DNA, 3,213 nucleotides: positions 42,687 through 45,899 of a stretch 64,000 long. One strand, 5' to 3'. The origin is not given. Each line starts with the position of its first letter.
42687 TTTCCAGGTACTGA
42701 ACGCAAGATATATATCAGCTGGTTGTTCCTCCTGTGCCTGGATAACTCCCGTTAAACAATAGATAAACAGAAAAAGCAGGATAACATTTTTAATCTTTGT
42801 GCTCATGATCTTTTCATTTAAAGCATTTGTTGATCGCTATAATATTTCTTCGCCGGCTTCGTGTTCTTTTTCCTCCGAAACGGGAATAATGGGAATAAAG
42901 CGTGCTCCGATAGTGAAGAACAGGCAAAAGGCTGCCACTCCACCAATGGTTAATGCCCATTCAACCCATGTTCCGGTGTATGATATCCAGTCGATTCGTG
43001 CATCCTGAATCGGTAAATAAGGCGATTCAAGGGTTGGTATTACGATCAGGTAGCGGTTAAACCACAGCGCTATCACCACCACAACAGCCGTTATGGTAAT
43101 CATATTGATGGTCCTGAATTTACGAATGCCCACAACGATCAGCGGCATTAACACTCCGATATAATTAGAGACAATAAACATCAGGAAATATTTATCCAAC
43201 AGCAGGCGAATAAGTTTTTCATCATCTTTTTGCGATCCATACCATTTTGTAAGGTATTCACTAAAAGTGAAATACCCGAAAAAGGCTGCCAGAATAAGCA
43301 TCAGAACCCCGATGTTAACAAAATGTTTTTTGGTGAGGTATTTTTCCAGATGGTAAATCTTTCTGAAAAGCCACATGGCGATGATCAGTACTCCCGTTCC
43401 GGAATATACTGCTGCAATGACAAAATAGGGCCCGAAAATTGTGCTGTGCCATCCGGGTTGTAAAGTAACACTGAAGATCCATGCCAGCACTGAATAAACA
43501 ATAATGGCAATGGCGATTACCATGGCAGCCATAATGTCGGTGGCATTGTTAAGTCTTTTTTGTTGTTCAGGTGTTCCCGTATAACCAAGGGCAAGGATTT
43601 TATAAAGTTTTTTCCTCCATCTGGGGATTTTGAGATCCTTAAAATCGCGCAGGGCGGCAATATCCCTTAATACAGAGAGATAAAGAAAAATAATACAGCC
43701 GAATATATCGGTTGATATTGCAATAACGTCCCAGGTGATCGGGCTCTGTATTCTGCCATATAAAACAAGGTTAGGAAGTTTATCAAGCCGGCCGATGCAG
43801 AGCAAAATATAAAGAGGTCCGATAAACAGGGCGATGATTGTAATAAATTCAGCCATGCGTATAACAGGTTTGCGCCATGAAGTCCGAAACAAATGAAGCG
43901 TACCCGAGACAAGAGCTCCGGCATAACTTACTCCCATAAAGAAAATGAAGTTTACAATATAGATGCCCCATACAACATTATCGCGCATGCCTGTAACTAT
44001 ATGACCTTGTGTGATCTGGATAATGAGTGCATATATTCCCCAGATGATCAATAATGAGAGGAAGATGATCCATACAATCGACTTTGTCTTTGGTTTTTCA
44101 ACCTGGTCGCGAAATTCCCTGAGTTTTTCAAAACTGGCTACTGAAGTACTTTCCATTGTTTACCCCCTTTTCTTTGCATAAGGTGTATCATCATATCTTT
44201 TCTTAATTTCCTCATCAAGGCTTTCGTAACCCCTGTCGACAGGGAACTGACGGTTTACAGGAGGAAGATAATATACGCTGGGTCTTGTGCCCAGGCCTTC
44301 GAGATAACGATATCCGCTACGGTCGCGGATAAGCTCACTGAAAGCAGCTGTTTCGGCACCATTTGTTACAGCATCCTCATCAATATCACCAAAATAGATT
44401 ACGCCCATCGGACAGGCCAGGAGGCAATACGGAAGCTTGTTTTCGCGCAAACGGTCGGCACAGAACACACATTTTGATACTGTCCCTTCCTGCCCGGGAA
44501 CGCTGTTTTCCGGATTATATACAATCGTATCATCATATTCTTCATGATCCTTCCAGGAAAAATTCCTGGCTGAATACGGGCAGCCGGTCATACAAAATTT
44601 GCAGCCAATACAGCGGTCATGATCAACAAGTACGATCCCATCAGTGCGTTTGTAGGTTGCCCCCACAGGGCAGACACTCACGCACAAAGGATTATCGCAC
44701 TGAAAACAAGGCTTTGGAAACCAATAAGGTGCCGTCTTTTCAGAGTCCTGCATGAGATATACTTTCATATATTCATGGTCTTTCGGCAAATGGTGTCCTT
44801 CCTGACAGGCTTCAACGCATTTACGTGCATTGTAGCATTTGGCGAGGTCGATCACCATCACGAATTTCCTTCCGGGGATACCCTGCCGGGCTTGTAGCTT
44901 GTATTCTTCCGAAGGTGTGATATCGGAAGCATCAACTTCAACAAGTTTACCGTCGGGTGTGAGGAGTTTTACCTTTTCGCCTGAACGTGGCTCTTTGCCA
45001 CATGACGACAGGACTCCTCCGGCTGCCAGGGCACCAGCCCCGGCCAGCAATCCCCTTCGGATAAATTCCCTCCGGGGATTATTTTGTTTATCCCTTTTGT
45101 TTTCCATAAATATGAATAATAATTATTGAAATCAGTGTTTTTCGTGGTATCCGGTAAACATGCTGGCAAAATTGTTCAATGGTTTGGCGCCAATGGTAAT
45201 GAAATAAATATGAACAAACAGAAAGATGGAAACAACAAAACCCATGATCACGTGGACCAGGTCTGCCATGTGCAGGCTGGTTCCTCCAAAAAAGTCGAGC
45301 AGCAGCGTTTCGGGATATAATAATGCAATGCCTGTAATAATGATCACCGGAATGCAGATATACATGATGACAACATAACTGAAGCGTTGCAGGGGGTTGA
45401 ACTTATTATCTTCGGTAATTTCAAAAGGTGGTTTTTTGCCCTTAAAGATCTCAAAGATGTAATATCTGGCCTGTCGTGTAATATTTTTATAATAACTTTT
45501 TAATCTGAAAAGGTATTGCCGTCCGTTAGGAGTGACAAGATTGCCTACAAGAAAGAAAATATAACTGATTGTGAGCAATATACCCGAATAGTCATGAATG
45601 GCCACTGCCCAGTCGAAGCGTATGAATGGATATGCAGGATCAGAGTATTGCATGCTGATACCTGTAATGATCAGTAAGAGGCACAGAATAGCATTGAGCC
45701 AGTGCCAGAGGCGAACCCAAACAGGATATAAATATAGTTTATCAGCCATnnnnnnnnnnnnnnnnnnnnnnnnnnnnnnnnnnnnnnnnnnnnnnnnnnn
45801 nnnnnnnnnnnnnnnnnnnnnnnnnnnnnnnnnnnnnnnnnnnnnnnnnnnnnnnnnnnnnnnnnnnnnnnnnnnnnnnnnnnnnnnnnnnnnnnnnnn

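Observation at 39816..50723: Cytochrome / beta-barrel / quinol-dehydrogenase / haem-lyase supercluster beside a Crp/Fnr regulator: candidate uncharacterised trans-envelope electron-transfer system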

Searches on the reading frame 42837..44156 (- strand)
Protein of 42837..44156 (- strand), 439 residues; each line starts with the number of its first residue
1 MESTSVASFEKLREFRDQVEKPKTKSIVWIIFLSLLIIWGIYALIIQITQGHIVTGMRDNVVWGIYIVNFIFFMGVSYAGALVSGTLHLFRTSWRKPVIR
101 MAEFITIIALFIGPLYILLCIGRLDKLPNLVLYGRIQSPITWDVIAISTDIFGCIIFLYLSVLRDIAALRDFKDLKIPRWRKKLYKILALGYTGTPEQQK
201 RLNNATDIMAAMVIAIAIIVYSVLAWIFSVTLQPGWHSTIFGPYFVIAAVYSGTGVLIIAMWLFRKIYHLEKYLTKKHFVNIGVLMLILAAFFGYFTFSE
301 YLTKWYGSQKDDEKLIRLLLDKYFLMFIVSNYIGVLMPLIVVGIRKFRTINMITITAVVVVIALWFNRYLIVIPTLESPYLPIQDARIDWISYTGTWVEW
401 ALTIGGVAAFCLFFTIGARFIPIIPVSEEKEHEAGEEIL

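Call 3: search_protein_families(library=pfam, proteins=[window:42837-44156:-], max_evalue=0.01)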
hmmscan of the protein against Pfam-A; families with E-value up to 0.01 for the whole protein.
window:42837-44156:- (439 aa): 2 families
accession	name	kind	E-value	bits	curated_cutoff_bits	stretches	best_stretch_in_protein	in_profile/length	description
PF03916.19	NrfD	-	3.8e-30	106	25.8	1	54-375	2-308/313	Polysulphide reductase, NrfD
PF06612.16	DUF1146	-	0.0043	17.4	25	1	257-296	4-42/48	Protein of unknown function (DUF1146)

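Call 7: search_protein_families(library=ncbifam, proteins=[window:42837-44156:-], max_evalue=0.01)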
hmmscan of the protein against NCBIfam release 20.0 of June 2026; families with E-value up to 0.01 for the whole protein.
window:42837-44156:- (439 aa): 2 families
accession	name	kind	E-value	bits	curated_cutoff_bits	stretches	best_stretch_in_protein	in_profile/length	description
NF045798.1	DsrP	equivalog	2.5e-20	73.2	350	1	22-161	8-143/346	sulfate reduction electron transfer complex DsrMKJOP subunit DsrP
NF041784.1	mnquin_red_QrcD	equivalog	4.9e-12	45.8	570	1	236-427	216-404/408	menaquinone reductase integral membrane subunit QrcD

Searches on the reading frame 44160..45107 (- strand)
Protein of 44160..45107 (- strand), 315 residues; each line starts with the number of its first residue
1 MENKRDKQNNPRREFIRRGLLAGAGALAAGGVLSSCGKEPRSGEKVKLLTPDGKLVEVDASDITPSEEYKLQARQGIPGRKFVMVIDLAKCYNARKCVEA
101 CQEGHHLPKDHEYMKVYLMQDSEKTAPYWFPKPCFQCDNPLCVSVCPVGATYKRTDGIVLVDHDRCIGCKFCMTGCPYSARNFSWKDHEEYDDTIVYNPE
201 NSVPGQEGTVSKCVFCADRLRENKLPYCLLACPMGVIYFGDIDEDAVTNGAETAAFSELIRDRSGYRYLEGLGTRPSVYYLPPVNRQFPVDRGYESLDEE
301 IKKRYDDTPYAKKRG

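Call 3: search_protein_families(library=pfam, proteins=[window:44160-45107:-], max_evalue=0.01)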
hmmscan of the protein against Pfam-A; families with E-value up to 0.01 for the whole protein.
window:44160-45107:- (315 aa): 12 families
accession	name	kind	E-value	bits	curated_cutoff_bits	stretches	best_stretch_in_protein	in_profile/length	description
PF13247.11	Fer4_11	-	7.3e-19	68.3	26.2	2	128-188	4-66/100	4Fe-4S dicluster domain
PF12838.12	Fer4_7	-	2.5e-14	53.9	27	2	165-236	1-52/52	4Fe-4S dicluster domain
PF13187.11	Fer4_9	-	2.7e-11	43.7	27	3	165-237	1-52/52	4Fe-4S dicluster domain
PF13237.11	Fer4_10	-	6.4e-10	39.3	25.5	2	159-233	2-53/53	4Fe-4S dicluster domain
PF12837.12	Fer4_6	-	9.4e-10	38.4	25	1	158-180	1-23/24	4Fe-4S binding domain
PF00037.32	Fer4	-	2.6e-08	33.8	21.1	1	160-180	2-22/24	4Fe-4S binding domain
PF12797.12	Fer4_2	-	2.1e-07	30.9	24.5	1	158-178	2-22/22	4Fe-4S binding domain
PF13183.11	Fer4_8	-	9.6e-06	26.5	27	1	164-236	3-68/68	4Fe-4S dicluster domain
PF14697.11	Fer4_21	-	0.00015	22.2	35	1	133-178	7-53/59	4Fe-4S dicluster domain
PF13534.11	Fer4_17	-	0.00038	21.4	22.2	0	165-217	1-50/61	4Fe-4S dicluster domain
PF12800.12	Fer4_4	-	0.0019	18.9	24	1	164-178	2-16/17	4Fe-4S binding domain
PF25160.1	LdpA_Fe-S-bd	-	0.0034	17.6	27.6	1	136-179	4-41/49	LdpA Fe-S cluster-binding domain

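Call 7: search_protein_families(library=ncbifam, proteins=[window:44160-45107:-], max_evalue=0.01)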
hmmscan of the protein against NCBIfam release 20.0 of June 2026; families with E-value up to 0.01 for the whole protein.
window:44160-45107:- (315 aa): 62 families (the best 25 are shown)
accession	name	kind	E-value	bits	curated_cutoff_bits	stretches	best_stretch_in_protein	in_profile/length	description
NF045797.1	DsrO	equivalog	1.1e-49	169.1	200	1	69-281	31-234/235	sulfate reduction electron transfer complex DsrMKJOP subunit DsrO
NF041782.1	mnquin_red_QrcC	equivalog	4.6e-34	118.1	400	1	82-281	1-225/239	menaquinone reductase iron-sulfur cluster-binding subunit QrcC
NF011569.0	PRK14993.1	equivalog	1.3e-32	113.2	416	1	69-281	31-222/244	tetrathionate reductase subunit TtrB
TIGR03149.1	cyt_nit_nrfC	equivalog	3.4e-30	105.1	377.6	1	70-282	27-217/225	cytochrome c nitrite reductase Fe-S protein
TIGR02951.1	DMSO_dmsB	equivalog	5.3e-30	104.6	214.1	2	84-186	4-117/161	DMSO/selenate family reductase complex B subunit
NF041715.1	arsenate_red_ArrB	equivalog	1.1e-26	93.8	450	2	81-193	2-117/233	arsenate respiratory reductase iron-sulfur subunit ArrB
NF038355.1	FDH3_beta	equivalog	6.6e-23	81.7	240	1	84-243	5-165/180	formate dehydrogenase FDH3 subunit beta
TIGR03478.1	DMSO_red_II_bet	subfamily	6.9e-23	81.1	480.7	1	128-301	125-273/321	DMSO reductase family type II enzyme, iron-sulfur subunit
NF045715.1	sulf_resp_HmcB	equivalog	1.8e-20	73.3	420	1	112-243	85-199/307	sulfate respiration complex iron-sulfur protein HmcB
NF008134.0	PRK10882.1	equivalog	2e-20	73.1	263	1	121-243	100-209/329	hydrogenase 2 operon protein HybA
NF042979.1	EthbenzDh_ebdB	equivalog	3.2e-20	72.3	740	1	128-285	147-279/354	ethylbenzene dehydrogenase subunit beta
TIGR01582.1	FDH-beta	equivalog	5.3e-18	65.1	334.7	2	131-195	90-155/283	formate dehydrogenase subunit beta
TIGR01660.1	narH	equivalog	4.3e-16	58.4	524.05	1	112-197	161-247/492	nitrate reductase subunit beta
NF007658.0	PRK10330.1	equivalog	8.5e-14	51.4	260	1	84-238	5-153/181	electron transport protein HydN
NF045766.1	PhenlGlyoxDHPadI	equivalog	1.4e-13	50.4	700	1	86-184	9-106/443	NADH-dependent phenylglyoxylate dehydrogenase subunit beta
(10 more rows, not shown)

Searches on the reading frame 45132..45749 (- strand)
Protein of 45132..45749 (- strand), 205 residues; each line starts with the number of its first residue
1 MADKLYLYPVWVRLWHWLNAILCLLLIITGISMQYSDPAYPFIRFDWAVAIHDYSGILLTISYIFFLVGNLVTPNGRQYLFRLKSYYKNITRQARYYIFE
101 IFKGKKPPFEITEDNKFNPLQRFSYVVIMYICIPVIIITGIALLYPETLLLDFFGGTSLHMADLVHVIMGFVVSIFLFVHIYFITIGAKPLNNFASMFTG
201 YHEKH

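Call 3: search_protein_families(library=pfam, proteins=[window:45132-45749:-], max_evalue=0.01)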
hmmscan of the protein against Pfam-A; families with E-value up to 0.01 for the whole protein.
window:45132-45749:- (205 aa): 2 families
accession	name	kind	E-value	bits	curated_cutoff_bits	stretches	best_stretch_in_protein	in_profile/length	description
PF01292.26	Ni_hydr_CYTB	-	8.2e-28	97.8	30.1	1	8-200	2-179/179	Prokaryotic cytochrome b561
PF14358.11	DUF4405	-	0.00023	22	26.7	0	128-183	5-64/66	Domain of unknown function (DUF4405)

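Call 7: search_protein_families(library=ncbifam, proteins=[window:45132-45749:-], max_evalue=0.01)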
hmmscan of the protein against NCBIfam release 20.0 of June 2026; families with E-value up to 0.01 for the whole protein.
window:45132-45749:- (205 aa): 3 families
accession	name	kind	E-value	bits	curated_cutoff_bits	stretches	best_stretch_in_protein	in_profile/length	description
NF011582.1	PRK15006.1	equivalog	5.3e-51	173.6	204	1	2-203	53-247/248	thiosulfate reductase cytochrome B subunit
TIGR02125.1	CytB-hydogenase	equivalog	6.9e-14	51.9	121.5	1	7-203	2-209/212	Ni/Fe-hydrogenase, b-type cytochrome subunit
TIGR01583.1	formate-DH-gamm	equivalog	3.3e-12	46.8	115.85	1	5-203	2-186/204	formate dehydrogenase subunit gamma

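Call 75: search_solved_structures(query=window:45132-45749:-, max_evalue=0.01, show_alignments=1)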
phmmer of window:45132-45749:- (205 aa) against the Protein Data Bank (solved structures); distinct sequences matched with E-value up to 0.01: 0.
